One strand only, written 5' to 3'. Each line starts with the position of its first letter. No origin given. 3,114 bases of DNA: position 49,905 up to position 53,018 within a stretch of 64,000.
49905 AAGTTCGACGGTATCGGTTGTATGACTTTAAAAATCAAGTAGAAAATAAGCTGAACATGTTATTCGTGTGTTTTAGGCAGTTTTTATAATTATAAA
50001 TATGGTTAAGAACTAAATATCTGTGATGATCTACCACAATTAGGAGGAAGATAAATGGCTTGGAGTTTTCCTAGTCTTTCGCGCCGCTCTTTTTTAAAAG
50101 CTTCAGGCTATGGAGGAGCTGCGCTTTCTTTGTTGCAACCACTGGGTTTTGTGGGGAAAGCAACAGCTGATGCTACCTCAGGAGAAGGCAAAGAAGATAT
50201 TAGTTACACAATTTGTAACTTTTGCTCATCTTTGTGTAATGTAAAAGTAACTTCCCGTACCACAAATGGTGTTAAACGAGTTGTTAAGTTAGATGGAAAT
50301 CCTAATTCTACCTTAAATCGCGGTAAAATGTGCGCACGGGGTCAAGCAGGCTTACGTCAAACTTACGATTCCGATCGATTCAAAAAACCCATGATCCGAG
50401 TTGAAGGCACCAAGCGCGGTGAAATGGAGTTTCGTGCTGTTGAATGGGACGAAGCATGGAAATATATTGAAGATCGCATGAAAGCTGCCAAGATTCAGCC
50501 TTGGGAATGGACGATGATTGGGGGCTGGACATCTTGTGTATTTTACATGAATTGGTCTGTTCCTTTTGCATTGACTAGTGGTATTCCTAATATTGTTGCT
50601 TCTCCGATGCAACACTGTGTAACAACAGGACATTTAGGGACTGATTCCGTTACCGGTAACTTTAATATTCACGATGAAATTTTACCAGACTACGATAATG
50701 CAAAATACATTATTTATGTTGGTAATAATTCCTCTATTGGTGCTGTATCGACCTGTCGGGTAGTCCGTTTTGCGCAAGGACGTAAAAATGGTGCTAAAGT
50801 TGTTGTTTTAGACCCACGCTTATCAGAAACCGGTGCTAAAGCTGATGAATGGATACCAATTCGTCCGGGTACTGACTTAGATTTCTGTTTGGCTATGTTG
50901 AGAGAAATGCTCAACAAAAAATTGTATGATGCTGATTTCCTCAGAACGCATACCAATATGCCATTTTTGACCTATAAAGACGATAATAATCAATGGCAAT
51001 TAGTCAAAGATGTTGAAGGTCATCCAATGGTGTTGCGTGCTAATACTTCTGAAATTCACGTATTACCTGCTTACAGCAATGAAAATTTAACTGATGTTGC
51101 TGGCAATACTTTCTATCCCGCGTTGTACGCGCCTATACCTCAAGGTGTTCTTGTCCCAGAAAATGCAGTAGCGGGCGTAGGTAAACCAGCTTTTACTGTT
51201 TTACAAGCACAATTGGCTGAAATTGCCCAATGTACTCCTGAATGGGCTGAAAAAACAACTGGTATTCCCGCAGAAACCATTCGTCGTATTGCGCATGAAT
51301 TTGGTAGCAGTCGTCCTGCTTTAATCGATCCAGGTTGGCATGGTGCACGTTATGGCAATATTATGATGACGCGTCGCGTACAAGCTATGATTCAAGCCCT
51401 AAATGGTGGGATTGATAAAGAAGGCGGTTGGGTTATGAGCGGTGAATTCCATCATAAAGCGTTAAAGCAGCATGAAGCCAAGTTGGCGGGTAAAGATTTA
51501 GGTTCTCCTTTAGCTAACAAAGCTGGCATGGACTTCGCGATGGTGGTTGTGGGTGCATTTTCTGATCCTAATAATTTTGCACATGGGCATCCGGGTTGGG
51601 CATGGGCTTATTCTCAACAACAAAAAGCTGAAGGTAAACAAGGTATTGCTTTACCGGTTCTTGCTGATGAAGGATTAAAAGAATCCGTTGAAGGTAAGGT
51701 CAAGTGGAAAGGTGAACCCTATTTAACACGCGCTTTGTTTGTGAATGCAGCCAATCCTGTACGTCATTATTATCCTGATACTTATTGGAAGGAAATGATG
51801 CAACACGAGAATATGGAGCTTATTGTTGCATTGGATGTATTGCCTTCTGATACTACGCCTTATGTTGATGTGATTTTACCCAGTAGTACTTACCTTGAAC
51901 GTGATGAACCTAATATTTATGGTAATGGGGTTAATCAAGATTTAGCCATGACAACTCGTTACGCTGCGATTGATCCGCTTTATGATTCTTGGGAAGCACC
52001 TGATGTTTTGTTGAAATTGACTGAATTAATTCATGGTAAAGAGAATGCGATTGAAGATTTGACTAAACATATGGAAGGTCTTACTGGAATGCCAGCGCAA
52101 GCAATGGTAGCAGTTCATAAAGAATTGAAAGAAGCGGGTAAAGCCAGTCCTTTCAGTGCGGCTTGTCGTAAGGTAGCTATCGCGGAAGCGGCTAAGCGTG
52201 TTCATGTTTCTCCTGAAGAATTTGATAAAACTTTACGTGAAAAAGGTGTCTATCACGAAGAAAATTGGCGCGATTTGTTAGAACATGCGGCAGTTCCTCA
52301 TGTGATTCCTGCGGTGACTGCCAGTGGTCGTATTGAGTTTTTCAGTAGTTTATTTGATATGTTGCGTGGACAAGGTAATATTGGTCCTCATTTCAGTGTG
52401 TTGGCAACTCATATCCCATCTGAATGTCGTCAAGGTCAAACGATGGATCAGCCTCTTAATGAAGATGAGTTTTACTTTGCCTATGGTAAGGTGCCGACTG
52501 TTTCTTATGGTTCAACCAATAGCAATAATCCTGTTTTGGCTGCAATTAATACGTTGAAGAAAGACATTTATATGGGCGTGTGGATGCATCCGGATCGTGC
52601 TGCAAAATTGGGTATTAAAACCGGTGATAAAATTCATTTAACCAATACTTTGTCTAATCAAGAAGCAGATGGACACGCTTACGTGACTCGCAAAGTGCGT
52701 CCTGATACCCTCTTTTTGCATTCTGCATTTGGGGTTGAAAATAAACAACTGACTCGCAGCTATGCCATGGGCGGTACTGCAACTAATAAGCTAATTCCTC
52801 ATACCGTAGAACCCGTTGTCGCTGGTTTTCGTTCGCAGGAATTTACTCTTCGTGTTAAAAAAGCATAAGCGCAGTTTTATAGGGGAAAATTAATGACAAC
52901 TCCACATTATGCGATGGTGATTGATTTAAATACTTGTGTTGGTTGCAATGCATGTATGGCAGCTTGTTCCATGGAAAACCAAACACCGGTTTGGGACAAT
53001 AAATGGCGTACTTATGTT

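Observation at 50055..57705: A Psr-like molybdoenzyme ABC operon carries an unprecedented accessory tail: TorD-like, HybE-like, CheW-like and a secreted S8 protease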

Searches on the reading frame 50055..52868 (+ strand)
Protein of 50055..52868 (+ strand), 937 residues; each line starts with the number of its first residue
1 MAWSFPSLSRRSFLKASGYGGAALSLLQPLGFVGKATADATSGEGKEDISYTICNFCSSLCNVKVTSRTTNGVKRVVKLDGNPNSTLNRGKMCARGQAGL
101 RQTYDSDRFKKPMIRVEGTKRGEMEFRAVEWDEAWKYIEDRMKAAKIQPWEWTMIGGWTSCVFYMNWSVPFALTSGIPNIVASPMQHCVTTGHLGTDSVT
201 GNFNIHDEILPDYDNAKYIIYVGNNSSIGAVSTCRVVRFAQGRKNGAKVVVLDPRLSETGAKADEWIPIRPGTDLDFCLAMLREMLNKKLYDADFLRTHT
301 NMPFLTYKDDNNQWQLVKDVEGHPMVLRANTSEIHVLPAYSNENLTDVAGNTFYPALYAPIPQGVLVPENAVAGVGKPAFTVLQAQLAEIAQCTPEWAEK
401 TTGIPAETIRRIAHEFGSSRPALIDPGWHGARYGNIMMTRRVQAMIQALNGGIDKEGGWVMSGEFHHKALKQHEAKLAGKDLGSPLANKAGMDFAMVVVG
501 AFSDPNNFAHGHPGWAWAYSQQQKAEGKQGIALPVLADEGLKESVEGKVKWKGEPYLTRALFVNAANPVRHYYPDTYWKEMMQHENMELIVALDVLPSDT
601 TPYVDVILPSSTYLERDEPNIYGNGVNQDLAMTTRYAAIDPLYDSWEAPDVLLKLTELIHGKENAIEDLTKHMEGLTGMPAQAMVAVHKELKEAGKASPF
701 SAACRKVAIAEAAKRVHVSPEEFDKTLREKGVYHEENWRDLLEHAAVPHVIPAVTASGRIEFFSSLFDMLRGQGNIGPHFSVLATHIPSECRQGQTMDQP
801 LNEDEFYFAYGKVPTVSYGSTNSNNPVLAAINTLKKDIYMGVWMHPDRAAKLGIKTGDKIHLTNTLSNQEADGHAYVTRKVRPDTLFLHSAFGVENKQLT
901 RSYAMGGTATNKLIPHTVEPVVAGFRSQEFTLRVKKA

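Call 3: search_protein_families(library=pfam, proteins=[window:50055-52868:+], max_evalue=0.1)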
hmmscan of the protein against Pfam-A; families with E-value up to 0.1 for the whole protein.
window:50055-52868:+ (937 aa): 4 families
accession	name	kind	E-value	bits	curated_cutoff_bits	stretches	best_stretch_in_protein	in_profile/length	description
PF00384.28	Molybdopterin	-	6.3e-31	108.1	24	1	108-645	1-340/353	Molybdopterin oxidoreductase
PF01568.27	Molydop_binding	-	2.7e-10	40.7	26.8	1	838-923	29-102/110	Molydopterin dinucleotide binding domain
PF04879.21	Molybdop_Fe4S4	-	3e-10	40.3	22.7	1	51-104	5-54/55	Molybdopterin oxidoreductase Fe4S4 domain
PF10518.14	TAT_signal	-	0.0013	19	22.7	1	8-26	2-20/21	TAT (twin-arginine translocation) pathway signal sequence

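Call 4: search_protein_families(library=ncbifam, proteins=[window:50055-52868:+], max_evalue=0.1)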
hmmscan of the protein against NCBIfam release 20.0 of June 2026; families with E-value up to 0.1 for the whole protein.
window:50055-52868:+ (937 aa): 27 families (the best 25 are shown)
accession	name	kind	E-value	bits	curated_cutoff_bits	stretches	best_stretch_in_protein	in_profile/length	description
NF012032.0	PRK15488.1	equivalog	2.2e-101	340.1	694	4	7-300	2-281/759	thiosulfate reductase PhsA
TIGR02166.1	dmsA_ynfE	subfamily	1.8e-54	185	777.7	3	8-297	1-296/794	DMSO/selenate family reductase complex A subunit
TIGR03479.1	DMSO_red_II_alp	subfamily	2.3e-52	178.2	984.75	1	91-661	103-645/913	molybdopterin-dependent oxidoreductase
TIGR01591.1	Fdh-alpha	equivalog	3.8e-40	137.6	666.25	2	52-301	1-239/672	formate dehydrogenase subunit alpha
NF011566.1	PRK14990.1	exception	5.3e-39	133.9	1600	2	8-298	14-317/814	dimethylsulfoxide reductase subunit A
NF041714.1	arsenate_red_ArrA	equivalog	1.1e-37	129.7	1600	2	43-298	44-294/848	arsenate respiratory reductase molybdopterin-containing subunit ArrA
NF041885.1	selenate_YnfE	exception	2e-37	128.4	1675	3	8-297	3-303/805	selenate/tellurate reductase subunit YnfE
NF041884.1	selenate_YnfF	exception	1.7e-34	118.9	1650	2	8-297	1-296/798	selenate/tellurate reductase subunit YnfF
NF047855.1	AssmNtatRedNasC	equivalog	2.9e-33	115.1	1100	3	210-301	175-264/708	assimilatory nitrate reductase catalytic subunit NasC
NF041783.2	mnquin_red_QrcB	equivalog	1.1e-31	109.8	440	2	44-288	47-280/695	menaquinone reductase molybdopterin-binding-like subunit QrcB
TIGR01553.1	formate-DH-alph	equivalog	1.1e-30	106.1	814.2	2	212-307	218-311/1009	formate dehydrogenase-N subunit alpha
NF041513.1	formate_DH_Act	exception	1e-23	83.1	1400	2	209-309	206-304/1067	formate dehydrogenase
TIGR00509.1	bisC_fam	subfamily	3.2e-22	78.6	1017.55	3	103-301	39-260/772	molybdopterin guanine dinucleotide-containing S/N-oxide reductase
NF010055.0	PRK13532.1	equivalog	1.4e-21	76.5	904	1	7-302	2-293/830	nitrate reductase catalytic subunit NapA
NF011682.0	PRK15102.1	equivalog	8.6e-21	73.7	909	3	566-674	479-582/829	trimethylamine-N-oxide reductase TorA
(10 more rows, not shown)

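Call 36: search_solved_structures(query=window:50055-52865:+, max_evalue=0.00001, show_alignments=1)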
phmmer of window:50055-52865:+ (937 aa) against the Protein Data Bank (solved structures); distinct sequences matched with E-value up to 0.00001: 52.
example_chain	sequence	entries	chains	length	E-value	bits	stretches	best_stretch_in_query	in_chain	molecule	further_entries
2vpw_A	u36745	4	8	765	6.2e-66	226.7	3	9-300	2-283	THIOSULFATE REDUCTASE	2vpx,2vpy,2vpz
6cz7_A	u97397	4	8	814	6.3e-29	104.2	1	51-289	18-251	ArrA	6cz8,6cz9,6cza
9vap_A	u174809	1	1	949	1.2e-25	93.4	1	7-298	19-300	Formate dehydrogenase molybdopterin-binding subunit FdhA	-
5e7o_A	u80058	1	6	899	2.6e-24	88.9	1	83-310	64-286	DMSO reductase family type II enzyme, molybdopterin subunit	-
4ydd_A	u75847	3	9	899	3.2e-24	88.7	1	83-310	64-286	DMSO reductase family type II enzyme, molybdopterin subunit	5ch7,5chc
9t1s_L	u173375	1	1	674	7.2e-19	71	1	48-300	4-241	formate dehydrogenase (coenzyme F420)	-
2e7z_A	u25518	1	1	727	2.6e-18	69.1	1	51-298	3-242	Acetylene hydratase Ahy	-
7qv7_S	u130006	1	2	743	6.2e-18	67.9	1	44-300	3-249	Hydrogen dependent carbon dioxide reductase subunit FdhF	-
1kqf_A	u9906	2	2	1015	4e-17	65.2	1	8-310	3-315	FORMATE DEHYDROGENASE, NITRATE-INDUCIBLE, MAJOR SUBUNIT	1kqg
2ivf_A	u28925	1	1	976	6.9e-17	64.4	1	93-457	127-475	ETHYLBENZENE DEHYDROGENASE ALPHA-SUBUNIT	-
1aa6_A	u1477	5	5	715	3.5e-16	62.1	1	51-301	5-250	FORMATE DEHYDROGENASE H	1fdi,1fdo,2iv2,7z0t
2jim_A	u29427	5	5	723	6e-16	61.3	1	53-302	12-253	PERIPLASMIC NITRATE REDUCTASE | PROTEIN (PERIPLASMIC NITRATE REDUCTASE)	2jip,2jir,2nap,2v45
7bkb_D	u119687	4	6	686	1.4e-15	60.1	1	52-301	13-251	Formate dehydrogenase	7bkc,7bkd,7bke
9wxb_B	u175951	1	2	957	2.2e-15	59.5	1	51-297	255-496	Formate dehydrogenase alpha subunit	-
2jio_A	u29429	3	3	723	2.9e-15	59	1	53-302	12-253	PERIPLASMIC NITRATE REDUCTASE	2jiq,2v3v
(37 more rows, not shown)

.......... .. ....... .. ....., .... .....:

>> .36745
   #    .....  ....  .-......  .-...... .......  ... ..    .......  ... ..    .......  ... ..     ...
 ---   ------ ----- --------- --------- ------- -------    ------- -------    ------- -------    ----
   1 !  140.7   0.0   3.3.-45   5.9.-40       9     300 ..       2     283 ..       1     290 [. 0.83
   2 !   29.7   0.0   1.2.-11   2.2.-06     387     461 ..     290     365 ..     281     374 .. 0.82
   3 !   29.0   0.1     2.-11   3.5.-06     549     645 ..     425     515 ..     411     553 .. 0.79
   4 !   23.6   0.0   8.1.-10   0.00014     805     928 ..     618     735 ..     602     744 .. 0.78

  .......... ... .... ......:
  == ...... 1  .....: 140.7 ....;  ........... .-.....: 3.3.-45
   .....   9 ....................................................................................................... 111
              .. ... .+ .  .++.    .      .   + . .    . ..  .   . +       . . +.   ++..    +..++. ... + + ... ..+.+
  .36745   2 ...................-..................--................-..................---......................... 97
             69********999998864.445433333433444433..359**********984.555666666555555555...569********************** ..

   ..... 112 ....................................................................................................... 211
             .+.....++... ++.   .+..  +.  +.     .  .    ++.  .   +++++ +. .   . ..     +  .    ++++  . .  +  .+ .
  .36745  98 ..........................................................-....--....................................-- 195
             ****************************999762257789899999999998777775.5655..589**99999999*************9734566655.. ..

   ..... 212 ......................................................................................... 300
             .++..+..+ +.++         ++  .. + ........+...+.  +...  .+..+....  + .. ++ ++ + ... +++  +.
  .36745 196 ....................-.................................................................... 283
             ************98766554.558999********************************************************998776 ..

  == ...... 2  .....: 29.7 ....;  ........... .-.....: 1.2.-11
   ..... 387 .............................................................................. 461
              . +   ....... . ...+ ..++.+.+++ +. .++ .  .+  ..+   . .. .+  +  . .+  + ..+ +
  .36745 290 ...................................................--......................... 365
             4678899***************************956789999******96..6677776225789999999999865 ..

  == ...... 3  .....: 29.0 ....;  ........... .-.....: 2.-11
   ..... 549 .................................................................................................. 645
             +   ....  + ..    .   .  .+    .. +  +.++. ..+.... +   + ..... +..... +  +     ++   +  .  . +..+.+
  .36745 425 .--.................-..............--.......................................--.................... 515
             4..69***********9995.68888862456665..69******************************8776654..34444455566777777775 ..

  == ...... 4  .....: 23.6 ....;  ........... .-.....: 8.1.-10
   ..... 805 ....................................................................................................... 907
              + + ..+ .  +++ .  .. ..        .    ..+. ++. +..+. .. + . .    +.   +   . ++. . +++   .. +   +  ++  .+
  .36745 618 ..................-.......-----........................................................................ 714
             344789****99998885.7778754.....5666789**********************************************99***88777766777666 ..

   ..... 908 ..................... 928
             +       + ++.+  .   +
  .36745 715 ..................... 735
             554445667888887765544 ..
